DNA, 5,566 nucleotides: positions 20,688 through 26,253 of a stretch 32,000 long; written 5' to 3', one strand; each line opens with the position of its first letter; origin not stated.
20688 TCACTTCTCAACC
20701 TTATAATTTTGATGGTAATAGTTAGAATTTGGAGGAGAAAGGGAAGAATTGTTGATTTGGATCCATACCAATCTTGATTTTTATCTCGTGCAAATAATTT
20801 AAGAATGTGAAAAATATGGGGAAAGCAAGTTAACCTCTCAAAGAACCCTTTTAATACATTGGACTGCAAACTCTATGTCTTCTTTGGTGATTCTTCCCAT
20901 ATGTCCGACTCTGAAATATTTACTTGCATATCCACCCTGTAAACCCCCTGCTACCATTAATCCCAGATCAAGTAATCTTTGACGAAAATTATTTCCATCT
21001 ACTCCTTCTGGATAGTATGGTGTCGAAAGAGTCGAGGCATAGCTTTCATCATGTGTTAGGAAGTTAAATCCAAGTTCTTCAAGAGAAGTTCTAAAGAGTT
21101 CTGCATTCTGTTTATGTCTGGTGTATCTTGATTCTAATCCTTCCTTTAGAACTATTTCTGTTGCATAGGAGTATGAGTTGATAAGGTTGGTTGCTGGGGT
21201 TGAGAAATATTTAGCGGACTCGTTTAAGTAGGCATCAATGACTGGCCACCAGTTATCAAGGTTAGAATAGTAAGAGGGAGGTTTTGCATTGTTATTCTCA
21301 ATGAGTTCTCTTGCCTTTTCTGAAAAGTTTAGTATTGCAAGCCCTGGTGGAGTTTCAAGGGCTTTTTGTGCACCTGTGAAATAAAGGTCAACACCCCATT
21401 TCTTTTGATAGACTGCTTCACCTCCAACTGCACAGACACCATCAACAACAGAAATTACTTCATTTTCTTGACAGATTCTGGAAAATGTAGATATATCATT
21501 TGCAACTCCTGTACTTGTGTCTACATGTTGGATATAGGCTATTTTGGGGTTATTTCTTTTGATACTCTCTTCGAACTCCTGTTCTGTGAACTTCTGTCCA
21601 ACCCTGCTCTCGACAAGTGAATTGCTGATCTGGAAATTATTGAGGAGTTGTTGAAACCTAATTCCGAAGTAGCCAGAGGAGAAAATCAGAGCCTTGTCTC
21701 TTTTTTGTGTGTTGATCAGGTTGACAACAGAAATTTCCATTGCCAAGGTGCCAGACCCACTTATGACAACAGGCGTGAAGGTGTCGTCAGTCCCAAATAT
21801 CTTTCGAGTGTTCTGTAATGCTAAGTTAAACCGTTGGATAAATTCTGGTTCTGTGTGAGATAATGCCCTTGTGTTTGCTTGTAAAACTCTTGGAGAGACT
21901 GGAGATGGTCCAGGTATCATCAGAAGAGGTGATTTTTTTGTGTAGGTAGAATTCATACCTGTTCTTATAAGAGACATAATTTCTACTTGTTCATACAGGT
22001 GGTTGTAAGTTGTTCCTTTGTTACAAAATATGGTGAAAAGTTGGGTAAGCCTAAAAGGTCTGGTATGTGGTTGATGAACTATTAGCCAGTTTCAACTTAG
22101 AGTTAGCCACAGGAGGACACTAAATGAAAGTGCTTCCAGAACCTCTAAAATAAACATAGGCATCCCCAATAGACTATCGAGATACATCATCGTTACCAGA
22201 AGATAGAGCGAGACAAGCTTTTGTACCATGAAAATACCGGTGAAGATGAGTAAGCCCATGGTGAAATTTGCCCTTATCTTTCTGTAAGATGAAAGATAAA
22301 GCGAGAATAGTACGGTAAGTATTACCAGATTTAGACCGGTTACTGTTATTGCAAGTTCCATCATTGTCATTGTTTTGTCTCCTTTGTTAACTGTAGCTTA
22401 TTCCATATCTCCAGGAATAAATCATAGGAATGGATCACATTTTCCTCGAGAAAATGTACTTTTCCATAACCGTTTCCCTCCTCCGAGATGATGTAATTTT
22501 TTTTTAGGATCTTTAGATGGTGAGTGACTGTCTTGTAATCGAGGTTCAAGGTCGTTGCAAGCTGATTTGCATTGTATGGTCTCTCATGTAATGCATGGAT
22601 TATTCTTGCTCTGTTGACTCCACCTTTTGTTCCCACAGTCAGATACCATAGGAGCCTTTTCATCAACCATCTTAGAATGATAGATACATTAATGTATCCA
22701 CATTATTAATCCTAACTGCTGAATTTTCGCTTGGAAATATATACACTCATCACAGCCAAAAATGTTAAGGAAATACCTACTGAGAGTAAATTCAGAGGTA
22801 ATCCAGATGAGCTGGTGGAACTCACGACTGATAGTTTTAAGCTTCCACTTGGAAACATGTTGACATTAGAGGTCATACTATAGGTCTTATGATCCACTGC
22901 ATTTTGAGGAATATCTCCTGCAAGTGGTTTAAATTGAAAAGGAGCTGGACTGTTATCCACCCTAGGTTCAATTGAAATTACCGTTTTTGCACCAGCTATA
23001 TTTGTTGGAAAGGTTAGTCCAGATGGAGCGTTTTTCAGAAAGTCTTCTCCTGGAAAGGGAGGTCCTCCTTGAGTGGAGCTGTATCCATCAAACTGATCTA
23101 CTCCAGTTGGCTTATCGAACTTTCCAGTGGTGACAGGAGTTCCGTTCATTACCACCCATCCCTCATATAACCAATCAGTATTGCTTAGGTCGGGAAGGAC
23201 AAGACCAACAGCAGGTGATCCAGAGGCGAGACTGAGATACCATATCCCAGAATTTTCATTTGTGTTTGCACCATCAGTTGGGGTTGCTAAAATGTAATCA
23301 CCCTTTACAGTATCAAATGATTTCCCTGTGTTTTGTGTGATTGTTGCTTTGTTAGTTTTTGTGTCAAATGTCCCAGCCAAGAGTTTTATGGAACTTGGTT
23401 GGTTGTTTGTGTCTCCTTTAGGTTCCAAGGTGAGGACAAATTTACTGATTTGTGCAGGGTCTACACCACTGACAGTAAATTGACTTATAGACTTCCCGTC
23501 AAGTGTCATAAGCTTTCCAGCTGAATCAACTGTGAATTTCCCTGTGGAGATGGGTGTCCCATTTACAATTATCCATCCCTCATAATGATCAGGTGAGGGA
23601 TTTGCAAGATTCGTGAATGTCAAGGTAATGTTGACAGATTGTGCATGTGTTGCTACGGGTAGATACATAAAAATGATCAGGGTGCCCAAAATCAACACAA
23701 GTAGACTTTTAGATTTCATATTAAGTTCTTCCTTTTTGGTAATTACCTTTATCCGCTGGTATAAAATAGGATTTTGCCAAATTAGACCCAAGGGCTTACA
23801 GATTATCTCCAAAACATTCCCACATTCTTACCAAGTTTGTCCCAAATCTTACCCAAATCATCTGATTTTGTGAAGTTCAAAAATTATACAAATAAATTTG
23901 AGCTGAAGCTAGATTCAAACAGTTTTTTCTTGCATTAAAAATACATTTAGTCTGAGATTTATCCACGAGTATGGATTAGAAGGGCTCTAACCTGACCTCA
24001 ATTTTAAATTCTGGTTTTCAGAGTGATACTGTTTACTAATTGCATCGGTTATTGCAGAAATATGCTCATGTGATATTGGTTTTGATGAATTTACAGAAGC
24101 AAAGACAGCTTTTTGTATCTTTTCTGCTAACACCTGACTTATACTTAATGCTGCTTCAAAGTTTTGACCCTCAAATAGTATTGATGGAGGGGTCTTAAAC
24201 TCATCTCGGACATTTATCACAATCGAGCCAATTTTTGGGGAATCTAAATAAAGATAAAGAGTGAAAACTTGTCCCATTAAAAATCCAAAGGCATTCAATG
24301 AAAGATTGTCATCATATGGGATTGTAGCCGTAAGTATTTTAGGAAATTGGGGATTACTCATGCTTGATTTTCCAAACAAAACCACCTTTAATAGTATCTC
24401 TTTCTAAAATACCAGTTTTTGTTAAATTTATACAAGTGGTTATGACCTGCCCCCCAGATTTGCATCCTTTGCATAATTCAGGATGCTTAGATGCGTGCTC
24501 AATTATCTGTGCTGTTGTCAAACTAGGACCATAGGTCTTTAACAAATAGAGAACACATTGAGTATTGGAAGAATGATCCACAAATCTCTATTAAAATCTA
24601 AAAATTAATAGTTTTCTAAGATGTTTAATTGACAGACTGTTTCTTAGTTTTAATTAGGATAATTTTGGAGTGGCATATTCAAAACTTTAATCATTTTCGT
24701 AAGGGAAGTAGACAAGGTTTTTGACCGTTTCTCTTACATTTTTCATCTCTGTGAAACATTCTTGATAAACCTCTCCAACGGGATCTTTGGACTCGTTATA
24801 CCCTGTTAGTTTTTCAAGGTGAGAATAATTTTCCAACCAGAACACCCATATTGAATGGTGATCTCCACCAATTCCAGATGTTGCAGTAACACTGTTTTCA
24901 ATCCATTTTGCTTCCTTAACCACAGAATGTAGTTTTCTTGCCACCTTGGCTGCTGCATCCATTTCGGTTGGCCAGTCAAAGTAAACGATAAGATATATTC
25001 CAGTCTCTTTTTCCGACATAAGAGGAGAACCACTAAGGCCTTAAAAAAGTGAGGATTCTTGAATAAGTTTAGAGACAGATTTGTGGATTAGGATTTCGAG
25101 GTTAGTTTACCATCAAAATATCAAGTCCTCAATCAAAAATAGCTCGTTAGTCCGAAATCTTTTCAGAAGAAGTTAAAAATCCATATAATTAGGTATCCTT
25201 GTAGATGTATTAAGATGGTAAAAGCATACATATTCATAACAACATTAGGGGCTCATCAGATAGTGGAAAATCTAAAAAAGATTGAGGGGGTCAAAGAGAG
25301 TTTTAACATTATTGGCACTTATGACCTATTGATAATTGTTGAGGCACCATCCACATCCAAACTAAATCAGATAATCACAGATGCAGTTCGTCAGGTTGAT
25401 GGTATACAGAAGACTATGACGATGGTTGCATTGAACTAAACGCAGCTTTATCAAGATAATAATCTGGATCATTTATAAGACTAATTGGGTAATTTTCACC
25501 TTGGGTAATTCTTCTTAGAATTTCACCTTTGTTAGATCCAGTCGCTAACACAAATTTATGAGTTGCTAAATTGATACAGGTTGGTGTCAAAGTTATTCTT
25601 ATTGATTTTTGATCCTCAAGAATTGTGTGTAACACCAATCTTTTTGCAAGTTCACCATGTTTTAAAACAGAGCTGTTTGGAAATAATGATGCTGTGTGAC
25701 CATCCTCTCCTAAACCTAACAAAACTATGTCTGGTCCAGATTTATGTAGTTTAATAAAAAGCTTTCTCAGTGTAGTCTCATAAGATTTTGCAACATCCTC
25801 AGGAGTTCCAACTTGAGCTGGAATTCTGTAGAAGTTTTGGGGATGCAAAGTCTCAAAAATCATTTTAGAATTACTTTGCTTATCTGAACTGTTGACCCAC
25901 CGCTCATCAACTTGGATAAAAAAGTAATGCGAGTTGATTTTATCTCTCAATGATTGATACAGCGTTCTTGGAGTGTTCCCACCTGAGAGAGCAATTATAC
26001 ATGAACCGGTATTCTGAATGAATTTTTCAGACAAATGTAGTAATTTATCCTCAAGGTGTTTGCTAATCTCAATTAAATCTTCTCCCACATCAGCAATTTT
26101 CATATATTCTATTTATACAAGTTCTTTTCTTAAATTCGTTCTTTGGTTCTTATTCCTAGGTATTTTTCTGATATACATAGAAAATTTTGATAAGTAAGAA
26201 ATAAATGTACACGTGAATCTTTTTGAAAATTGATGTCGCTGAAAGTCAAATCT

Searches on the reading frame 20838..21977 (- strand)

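Call 25: search_protein_families(library=pfam, proteins=[window:20838-21977:-], max_evalue=0.001)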
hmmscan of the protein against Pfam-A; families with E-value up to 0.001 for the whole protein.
window:20838-21977:- (379 aa): 2 families
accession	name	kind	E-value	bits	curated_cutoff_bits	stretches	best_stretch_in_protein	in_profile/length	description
PF00266.25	Aminotran_5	-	3e-23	82.8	21.5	1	34-349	28-342/371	Aminotransferase class-V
PF01053.26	Cys_Met_Meta_PP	-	0.00061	18.9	27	1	71-201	71-194/381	Cys/Met metabolism PLP-dependent enzyme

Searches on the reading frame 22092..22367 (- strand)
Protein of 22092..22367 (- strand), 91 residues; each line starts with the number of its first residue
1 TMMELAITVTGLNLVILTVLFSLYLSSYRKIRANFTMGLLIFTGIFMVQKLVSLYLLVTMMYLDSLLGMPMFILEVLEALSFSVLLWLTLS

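Call 104: search_protein_families(library=pfam, proteins=[window:22092-22367:-], max_evalue=0.05)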
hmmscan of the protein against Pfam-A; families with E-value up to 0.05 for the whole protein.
window:22092-22367:- (91 aa): 1 family
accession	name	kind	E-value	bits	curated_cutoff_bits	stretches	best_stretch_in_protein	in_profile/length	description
PF23143.1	2TM_P5A-ATPase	-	0.032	14.7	27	1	15-54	14-52/70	P5A-ATPase, transmembrane helical hairpin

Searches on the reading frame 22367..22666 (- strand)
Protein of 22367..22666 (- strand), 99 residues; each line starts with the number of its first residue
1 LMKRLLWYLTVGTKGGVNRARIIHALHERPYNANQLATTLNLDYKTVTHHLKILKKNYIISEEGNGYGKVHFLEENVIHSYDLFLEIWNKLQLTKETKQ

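Call 25: search_protein_families(library=pfam, proteins=[window:22367-22666:-], max_evalue=0.001)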
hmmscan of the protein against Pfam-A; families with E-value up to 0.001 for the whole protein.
window:22367-22666:- (99 aa): 6 families
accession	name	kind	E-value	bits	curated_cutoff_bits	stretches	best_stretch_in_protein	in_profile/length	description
PF01022.26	HTH_5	-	9.4e-09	35.5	22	1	18-56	3-41/47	Bacterial regulatory protein, arsR family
PF21476.4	PF0610-like_N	-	4.5e-06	27.2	33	1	19-56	3-40/50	PF0610-like, N-terminal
PF12840.13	HTH_20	-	2.9e-05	24.4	27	1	18-56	5-44/51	Helix-turn-helix domain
PF08279.18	HTH_11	-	0.00039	20.7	25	1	20-67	3-54/55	HTH domain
PF25213.1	HVO_A0261_N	-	0.00055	20.2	35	1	17-67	11-61/86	HVO_A0261 N-terminal domain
PF09681.16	Phage_rep_org_N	-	0.00089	19.7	23.3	0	11-70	34-93/121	N-terminal phage replisome organiser (Phage_rep_org_N)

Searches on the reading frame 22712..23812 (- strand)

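Call 25: search_protein_families(library=pfam, proteins=[window:22712-23812:-], max_evalue=0.001)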
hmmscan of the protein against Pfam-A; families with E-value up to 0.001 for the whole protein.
window:22712-23812:- (366 aa): 1 family
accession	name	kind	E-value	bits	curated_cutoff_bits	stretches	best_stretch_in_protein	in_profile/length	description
PF10099.14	RskA_C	-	7.8e-07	29.9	29.4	1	61-140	60-130/135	Anti-sigma-K factor rskA, C-terminal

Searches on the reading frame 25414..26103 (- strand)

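Call 25: search_protein_families(library=pfam, proteins=[window:25414-26103:-], max_evalue=0.001)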
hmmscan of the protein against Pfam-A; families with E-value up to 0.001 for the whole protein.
window:25414-26103:- (229 aa): 1 family
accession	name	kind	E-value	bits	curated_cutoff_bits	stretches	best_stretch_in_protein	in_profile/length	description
PF01182.26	Glucosamine_iso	-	1.1e-45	156.7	27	1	12-211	5-217/225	Glucosamine-6-phosphate isomerases/6-phosphogluconolactonase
